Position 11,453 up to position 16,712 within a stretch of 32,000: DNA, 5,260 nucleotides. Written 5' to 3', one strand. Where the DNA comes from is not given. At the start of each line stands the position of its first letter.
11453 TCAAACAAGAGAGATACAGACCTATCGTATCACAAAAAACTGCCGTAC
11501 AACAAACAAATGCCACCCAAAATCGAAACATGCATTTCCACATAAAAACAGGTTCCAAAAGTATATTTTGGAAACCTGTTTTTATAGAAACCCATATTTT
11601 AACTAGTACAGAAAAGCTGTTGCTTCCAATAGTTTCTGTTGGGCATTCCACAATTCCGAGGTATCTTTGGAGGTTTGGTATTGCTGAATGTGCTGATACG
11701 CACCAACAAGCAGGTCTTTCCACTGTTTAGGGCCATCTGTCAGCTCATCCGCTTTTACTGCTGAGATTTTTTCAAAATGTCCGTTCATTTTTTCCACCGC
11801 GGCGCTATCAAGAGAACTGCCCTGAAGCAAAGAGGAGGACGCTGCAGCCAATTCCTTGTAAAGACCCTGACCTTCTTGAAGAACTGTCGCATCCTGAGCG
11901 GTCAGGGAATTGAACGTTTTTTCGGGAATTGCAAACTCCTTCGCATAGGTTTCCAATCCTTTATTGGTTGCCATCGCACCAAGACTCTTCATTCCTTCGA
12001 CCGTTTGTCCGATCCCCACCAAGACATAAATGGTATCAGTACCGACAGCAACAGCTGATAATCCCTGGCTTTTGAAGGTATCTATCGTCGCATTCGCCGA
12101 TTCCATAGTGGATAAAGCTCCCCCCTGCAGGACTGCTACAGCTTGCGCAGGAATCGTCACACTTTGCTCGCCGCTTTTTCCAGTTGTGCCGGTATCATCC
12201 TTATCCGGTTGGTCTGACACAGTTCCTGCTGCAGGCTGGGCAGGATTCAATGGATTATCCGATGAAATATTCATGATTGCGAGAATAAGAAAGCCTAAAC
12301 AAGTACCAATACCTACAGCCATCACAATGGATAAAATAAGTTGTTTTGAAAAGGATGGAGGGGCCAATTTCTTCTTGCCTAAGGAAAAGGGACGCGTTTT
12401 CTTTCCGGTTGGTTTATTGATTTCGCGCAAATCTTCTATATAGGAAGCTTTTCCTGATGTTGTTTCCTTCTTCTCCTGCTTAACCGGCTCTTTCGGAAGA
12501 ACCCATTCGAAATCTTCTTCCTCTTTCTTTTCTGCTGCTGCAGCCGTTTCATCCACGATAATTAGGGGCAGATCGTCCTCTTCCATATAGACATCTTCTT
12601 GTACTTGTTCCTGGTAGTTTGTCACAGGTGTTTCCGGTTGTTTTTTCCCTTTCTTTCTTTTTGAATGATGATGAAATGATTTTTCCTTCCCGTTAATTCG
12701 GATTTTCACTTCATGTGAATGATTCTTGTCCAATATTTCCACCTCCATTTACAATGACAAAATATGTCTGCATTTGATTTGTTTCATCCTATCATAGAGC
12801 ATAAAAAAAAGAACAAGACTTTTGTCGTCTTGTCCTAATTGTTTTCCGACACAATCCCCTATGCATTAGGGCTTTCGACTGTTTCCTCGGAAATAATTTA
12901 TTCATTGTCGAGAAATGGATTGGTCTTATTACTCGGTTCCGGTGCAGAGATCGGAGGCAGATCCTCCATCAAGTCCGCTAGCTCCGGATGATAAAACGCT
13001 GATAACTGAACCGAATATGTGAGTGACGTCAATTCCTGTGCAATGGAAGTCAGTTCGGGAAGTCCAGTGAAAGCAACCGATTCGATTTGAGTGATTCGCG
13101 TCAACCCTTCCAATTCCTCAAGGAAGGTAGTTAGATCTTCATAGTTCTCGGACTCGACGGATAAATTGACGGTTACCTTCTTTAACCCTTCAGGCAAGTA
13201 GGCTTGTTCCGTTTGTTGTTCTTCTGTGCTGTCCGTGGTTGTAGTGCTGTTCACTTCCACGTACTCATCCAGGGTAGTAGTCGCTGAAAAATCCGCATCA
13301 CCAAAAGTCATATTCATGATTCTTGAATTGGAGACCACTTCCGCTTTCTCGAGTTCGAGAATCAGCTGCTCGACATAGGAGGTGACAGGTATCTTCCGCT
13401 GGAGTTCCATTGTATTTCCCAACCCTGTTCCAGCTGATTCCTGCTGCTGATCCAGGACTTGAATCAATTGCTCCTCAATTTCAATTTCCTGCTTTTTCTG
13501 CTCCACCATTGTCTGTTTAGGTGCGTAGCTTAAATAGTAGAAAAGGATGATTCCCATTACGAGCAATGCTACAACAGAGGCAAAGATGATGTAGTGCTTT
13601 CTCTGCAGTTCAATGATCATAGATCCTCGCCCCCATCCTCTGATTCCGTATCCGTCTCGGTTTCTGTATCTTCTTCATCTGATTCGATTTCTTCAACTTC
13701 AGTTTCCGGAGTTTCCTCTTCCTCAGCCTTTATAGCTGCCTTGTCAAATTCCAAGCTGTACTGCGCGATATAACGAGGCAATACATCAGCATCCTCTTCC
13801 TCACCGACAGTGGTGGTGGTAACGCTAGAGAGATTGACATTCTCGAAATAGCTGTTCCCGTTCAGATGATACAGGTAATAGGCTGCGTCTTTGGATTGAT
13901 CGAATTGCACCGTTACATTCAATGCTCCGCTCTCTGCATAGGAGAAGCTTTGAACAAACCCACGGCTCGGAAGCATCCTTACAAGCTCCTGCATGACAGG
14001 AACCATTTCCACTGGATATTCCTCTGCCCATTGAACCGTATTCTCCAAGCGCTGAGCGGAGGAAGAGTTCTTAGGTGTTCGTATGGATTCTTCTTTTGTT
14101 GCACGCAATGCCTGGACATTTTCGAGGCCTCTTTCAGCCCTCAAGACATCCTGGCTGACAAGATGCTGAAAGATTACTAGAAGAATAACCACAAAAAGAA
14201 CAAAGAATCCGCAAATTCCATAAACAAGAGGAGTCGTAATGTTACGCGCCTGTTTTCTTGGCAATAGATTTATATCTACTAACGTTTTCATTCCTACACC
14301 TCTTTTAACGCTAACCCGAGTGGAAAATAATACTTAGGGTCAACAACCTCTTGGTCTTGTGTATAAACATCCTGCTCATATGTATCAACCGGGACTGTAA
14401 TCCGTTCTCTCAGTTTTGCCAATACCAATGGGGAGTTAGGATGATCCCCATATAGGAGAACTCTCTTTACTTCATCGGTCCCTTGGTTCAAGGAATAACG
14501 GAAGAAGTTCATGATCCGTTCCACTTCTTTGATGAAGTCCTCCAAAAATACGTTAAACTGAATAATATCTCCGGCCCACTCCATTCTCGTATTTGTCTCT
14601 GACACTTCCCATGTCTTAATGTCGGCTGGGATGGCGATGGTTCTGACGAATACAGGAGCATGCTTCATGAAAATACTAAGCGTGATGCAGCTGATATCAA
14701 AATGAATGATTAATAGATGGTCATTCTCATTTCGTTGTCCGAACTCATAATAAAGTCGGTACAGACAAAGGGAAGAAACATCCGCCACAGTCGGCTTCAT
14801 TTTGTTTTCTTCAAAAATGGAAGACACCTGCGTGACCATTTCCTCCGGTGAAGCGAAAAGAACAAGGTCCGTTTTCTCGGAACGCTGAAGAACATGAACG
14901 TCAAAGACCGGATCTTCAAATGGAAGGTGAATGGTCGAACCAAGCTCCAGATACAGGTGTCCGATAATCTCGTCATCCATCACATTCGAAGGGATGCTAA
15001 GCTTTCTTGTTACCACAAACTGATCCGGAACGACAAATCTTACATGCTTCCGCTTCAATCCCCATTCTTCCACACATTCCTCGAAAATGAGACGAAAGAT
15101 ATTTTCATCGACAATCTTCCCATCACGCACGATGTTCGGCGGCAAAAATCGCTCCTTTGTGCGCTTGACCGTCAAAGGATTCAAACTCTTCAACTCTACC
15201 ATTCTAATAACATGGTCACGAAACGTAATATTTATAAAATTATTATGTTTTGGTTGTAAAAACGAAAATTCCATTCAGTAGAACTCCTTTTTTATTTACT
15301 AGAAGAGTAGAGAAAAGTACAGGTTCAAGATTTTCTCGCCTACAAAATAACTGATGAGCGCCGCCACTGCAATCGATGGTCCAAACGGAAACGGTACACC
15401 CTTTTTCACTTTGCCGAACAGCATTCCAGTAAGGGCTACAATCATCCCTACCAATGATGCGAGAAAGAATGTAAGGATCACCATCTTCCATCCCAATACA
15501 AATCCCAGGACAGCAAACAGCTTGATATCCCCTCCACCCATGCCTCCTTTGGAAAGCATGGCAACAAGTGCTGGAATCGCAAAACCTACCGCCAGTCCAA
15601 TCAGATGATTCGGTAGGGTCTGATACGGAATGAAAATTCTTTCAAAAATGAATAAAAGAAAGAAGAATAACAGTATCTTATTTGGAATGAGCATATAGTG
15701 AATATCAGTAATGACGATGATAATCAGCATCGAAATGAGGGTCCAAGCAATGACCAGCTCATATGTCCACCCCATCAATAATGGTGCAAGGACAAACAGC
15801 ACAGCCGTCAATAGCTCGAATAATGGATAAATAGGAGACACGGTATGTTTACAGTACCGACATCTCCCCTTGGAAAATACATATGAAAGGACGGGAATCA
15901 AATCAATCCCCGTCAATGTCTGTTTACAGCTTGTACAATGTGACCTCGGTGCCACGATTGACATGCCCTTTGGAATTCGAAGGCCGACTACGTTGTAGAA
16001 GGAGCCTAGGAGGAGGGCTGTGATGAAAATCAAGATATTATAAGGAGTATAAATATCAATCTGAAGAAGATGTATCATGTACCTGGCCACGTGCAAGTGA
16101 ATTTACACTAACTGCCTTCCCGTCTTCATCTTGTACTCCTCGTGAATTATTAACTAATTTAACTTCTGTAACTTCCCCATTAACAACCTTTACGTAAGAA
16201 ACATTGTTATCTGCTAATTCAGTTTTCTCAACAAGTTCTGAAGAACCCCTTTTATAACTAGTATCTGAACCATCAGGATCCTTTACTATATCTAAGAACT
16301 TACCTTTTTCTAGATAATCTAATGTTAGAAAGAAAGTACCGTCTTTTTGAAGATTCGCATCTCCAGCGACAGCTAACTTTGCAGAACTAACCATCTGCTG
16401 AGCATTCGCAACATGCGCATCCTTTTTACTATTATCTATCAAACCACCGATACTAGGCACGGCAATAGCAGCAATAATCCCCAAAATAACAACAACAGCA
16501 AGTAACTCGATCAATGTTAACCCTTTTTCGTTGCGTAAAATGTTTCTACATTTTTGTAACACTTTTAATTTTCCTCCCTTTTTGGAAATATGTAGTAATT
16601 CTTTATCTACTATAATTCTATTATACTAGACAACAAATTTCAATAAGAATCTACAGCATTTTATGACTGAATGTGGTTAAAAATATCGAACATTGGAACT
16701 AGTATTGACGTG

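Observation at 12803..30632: Complete retractile type IV pilus locus with cell-wall, tip-adhesin and c-di-GMP modules at the comC locus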

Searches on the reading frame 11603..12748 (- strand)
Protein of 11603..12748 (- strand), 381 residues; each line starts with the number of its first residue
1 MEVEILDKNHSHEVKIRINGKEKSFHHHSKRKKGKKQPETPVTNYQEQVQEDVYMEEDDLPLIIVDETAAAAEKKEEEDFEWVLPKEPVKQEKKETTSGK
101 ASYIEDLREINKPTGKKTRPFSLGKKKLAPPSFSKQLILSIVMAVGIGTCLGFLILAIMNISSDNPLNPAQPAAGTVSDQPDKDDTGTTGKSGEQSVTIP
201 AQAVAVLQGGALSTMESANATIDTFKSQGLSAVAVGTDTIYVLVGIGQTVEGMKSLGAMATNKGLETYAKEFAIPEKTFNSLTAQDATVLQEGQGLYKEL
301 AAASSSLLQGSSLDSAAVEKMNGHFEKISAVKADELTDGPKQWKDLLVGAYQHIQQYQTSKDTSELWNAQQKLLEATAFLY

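Call 5: search_protein_families(library=pfam, proteins=[window:11603-12748:-], max_evalue=0.01)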
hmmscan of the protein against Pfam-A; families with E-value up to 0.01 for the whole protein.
window:11603-12748:- (381 aa): 0 families

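Call 36: search_protein_families(library=ncbifam, proteins=[window:11603-12748:-], max_evalue=0.01)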
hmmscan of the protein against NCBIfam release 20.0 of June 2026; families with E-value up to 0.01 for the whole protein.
window:11603-12748:- (381 aa): 2 families
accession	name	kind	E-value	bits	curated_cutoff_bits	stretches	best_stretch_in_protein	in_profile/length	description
NF012020.0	PRK15476.1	subfamily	0.0087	15.2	820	0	137-176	342-381/433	oxaloacetate decarboxylase subunit beta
NF012019.0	PRK15475.1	subfamily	0.0089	15.1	822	0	137-176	342-381/433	oxaloacetate decarboxylase subunit beta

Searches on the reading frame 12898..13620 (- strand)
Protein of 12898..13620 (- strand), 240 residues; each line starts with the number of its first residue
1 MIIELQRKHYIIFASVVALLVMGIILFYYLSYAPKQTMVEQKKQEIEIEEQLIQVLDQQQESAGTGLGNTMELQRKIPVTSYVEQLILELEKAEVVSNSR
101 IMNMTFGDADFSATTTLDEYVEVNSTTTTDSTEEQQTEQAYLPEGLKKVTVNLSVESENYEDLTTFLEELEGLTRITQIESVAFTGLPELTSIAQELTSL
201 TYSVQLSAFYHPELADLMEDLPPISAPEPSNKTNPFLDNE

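Call 4: search_protein_families(library=pfam, proteins=[window:12898-13620:-], max_evalue=0.01)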
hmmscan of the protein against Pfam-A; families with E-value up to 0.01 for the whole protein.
window:12898-13620:- (240 aa): 1 family
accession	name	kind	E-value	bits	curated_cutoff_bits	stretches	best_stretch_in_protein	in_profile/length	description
PF11514.14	DUF3219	-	0.0084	16.5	25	0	138-210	17-83/94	Protein of unknown function (DUF3219)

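Call 36: search_protein_families(library=ncbifam, proteins=[window:12898-13620:-], max_evalue=0.01)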
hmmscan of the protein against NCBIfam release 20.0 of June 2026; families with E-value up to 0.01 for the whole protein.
window:12898-13620:- (240 aa): 1 family
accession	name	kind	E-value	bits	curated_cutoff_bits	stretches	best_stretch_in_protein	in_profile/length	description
NF047771.1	LIC_11490_fam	equivalog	0.00084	19.4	100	1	17-176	6-166/235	LIC_11490 family protein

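Call 89: search_solved_structures(query=window:12898-13620:-, max_evalue=5)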
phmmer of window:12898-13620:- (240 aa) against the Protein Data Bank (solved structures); distinct sequences matched with E-value up to 5: 3.
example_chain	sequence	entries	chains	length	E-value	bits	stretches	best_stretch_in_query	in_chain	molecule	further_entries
8f6r_A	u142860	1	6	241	0.088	16.3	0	161-222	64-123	De novo designed oligomeric protein C6-79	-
5cwp_A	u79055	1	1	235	0.41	14.1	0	158-221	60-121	Designed helical repeat protein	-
2jn9_A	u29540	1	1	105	0.78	13.2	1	144-213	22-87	YkvR protein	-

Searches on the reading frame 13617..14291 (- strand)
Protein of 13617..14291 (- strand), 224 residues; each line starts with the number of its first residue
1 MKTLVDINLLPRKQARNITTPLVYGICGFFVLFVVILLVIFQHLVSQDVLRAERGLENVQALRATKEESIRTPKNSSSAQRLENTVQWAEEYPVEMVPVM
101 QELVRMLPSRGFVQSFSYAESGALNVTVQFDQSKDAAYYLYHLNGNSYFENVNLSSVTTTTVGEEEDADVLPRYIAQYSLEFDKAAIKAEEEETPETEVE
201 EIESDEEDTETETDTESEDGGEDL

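Call 4: search_protein_families(library=pfam, proteins=[window:13617-14291:-], max_evalue=0.01)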
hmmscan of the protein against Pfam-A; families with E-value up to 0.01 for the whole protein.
window:13617-14291:- (224 aa): 1 family
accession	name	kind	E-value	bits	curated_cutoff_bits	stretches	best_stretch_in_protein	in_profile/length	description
PF05137.18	PilN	-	5.3e-06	26.8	22.8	1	99-165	2-64/78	Fimbrial assembly protein (PilN)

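Call 36: search_protein_families(library=ncbifam, proteins=[window:13617-14291:-], max_evalue=0.01)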
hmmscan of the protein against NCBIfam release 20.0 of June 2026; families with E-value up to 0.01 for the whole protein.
window:13617-14291:- (224 aa): 0 families

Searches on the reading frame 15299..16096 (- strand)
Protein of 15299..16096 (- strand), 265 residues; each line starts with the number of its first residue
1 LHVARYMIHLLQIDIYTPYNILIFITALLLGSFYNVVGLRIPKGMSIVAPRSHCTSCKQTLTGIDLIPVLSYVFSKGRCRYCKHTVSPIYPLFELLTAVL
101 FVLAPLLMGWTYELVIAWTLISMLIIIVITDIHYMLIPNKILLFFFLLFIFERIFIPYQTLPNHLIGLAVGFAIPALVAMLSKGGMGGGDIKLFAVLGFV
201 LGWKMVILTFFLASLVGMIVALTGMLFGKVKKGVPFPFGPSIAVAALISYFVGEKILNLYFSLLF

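Call 4: search_protein_families(library=pfam, proteins=[window:15299-16096:-], max_evalue=0.01)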
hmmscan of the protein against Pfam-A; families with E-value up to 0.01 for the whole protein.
window:15299-16096:- (265 aa): 2 families
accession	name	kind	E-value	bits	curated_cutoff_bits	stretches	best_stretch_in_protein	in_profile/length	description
PF06750.18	A24_N_bact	-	3.5e-31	107.5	23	1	25-104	1-80/84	Bacterial Peptidase A24 N-terminal domain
PF01478.23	Peptidase_A24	-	9.6e-23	81.1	26.5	1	119-222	2-104/104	Type IV leader peptidase family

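Call 29: find_homologous_proteins(query=window:15299-16078:-, max_evalue=1e-10)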
Query window:15299-16078:- (259 aa): 4364 proteins with E <= 1e-10 among 8000 candidates; the best 120 are listed.
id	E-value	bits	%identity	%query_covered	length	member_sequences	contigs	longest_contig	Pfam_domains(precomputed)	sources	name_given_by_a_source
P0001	1.9e-140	485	92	95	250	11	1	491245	PF01478.24,PF06750.19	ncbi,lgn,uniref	ncbi:prepilin peptidase [Bacillus tianshenii]|uniref:prepilin peptidase n=1 Tax=Sutcliffiella tiansh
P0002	2.6e-140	485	95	91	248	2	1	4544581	PF01478.24,PF06750.19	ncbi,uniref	ncbi:A24 family peptidase [Bacillus haimaensis]|uniref:prepilin peptidase n=1 Tax=Bacillus haimaensi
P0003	7.2e-140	483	92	94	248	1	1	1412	PF01478.24,PF06750.19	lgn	-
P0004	2.9e-135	468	90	93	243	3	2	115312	PF01478.24,PF06750.19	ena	-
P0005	1.6e-134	466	89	91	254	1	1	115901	PF01478.24,PF06750.19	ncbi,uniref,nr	ncbi:prepilin peptidase [Sutcliffiella deserti]|uniref:prepilin peptidase n=1 Tax=Sutcliffiella dese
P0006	5.5e-128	444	85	95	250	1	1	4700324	PF01478.24,PF06750.19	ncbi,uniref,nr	ncbi:prepilin peptidase [Sutcliffiella halmapala]|uniref:prepilin peptidase n=1 Tax=Sutcliffiella ha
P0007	1.1e-124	433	81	94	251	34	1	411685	PF01478.24,PF06750.19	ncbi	-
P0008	1.6e-123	430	82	91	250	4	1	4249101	PF01478.24,PF06750.19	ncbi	-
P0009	1.4e-121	423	79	93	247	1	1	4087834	PF01478.24,PF06750.19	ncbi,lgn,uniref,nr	ncbi:Type 4 prepilin-like proteins leader peptide-processing enzyme [Bacillus sp. THAF10]|uniref:pre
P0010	5.6e-120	418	80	94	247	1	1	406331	PF01478.24,PF06750.19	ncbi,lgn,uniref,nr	ncbi:prepilin peptidase [Sutcliffiella rhizosphaerae]|uniref:Prepilin leader peptidase/N-methyltrans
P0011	4.9e-111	389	73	93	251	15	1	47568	PF01478.24,PF06750.19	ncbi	ncbi:prepilin peptidase [Sutcliffiella cohnii]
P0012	2.6e-106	373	70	94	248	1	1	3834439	PF01478.24,PF06750.19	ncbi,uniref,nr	ncbi:prepilin peptidase [Bacillus alkalisoli]|uniref:prepilin peptidase n=1 Tax=Bacillus alkalisoli 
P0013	1.7e-103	364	68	94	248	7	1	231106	PF01478.24,PF06750.19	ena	-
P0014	7.5e-91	323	60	93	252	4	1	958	PF01478.24,PF06750.19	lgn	-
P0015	3.1e-89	317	61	90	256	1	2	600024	PF01478.24,PF06750.19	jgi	jgi:leader peptidase (prepilin peptidase) / N-methyltransferase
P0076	1.9e-83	298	57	94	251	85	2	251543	PF01478.24,PF06750.19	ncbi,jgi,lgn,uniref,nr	ncbi:prepilin peptidase [Geobacillus sp. LEMMJ02]|jgi:leader peptidase (prepilin peptidase)/N-methyl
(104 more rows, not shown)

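Call 79: find_encoding_contigs(protein=P0076, flank=10000, max_places=1)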
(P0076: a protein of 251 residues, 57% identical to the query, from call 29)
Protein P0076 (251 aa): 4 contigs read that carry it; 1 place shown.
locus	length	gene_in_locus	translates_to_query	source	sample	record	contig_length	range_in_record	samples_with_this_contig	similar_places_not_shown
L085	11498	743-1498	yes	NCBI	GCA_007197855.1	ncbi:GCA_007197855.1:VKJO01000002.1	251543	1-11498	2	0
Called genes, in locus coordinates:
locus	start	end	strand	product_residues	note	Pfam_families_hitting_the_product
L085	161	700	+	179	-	PF07963:N_methyl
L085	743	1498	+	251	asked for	PF06750:A24_N_bact, PF01478:Peptidase_A24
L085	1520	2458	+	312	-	PF11104:PilM_2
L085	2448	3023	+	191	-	-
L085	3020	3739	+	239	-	-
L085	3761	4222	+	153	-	PF07963:N_methyl (weak)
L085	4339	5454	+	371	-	-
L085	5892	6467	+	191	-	PF02545:Maf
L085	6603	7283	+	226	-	PF20582:UPF0758_N, PF12826:HHH_2 (weak), PF04002:RadC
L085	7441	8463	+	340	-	PF00022:Actin (weak), PF06723:MreB_Mbl, PF11104:PilM_2 (faint), PF00012:HSP70, PF14450:FtsA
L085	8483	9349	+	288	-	PF04085:MreC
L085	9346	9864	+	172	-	PF04093:MreD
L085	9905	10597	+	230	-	PF05209:MinC_N (weak), PF22642:MinC_N_1, PF03775:MinC_C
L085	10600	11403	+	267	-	PF00142:Fer4_NifH (faint), PF01656:CbiA, PF02374:ArsA_ATPase (weak), PF06564:CBP_BcsQ, PF09140:MipZ, PF10609:ParA, PF13614:AAA_31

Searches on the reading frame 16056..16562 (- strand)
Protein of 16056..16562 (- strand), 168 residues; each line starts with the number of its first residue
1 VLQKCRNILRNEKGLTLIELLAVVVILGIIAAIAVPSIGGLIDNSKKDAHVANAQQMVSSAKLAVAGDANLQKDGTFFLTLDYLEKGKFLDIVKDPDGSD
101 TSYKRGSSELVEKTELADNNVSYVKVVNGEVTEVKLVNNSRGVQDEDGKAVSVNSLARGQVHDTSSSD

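Call 4: search_protein_families(library=pfam, proteins=[window:16056-16562:-], max_evalue=0.01)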
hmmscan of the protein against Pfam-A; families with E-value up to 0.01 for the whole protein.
window:16056-16562:- (168 aa): 1 family
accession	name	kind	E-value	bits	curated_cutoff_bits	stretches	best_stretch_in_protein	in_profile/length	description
PF07963.17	N_methyl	-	1.9e-07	30.8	21.2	1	10-35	2-27/27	Prokaryotic N-terminal methylation motif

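Call 36: search_protein_families(library=ncbifam, proteins=[window:16056-16562:-], max_evalue=0.01)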
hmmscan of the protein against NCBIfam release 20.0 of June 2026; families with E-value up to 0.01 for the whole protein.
window:16056-16562:- (168 aa): 8 families
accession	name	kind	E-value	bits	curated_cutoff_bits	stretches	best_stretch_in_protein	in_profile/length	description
TIGR01710.1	typeII_sec_gspG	equivalog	6.9e-07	29.4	88.85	1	13-55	1-43/134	type II secretion system major pseudopilin GspG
TIGR02532.1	IV_pilin_GFxxxE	domain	1.7e-06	27.6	16.3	1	13-35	2-24/24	prepilin-type N-terminal cleavage/methylation domain-containing protein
NF041775.1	typeIV_PilA_Myxo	equivalog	2.4e-06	27.7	400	1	12-55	10-53/214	type IV pilin protein PilA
NF007862.0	PRK10574.1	equivalog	2.4e-05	24.5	138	1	10-43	2-35/145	prepilin peptidase-dependent pilin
TIGR01708.2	typeII_sec_gspH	equivalog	5.8e-05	23.2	80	1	12-58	1-44/169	type II secretion system minor pseudopilin GspH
NF040999.1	pilin_ComGC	equivalog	0.00046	20.3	75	1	12-48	1-37/84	competence type IV pilus major pilin ComGC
NF041013.1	T4P_ComGE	equivalog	0.00068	19.7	49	1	11-60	2-51/83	competence type IV pilus minor pilin ComGE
TIGR02596.1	TIGR02596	subfamily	0.0083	16.2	70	0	16-62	2-48/196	Verru_Chthon cassette protein D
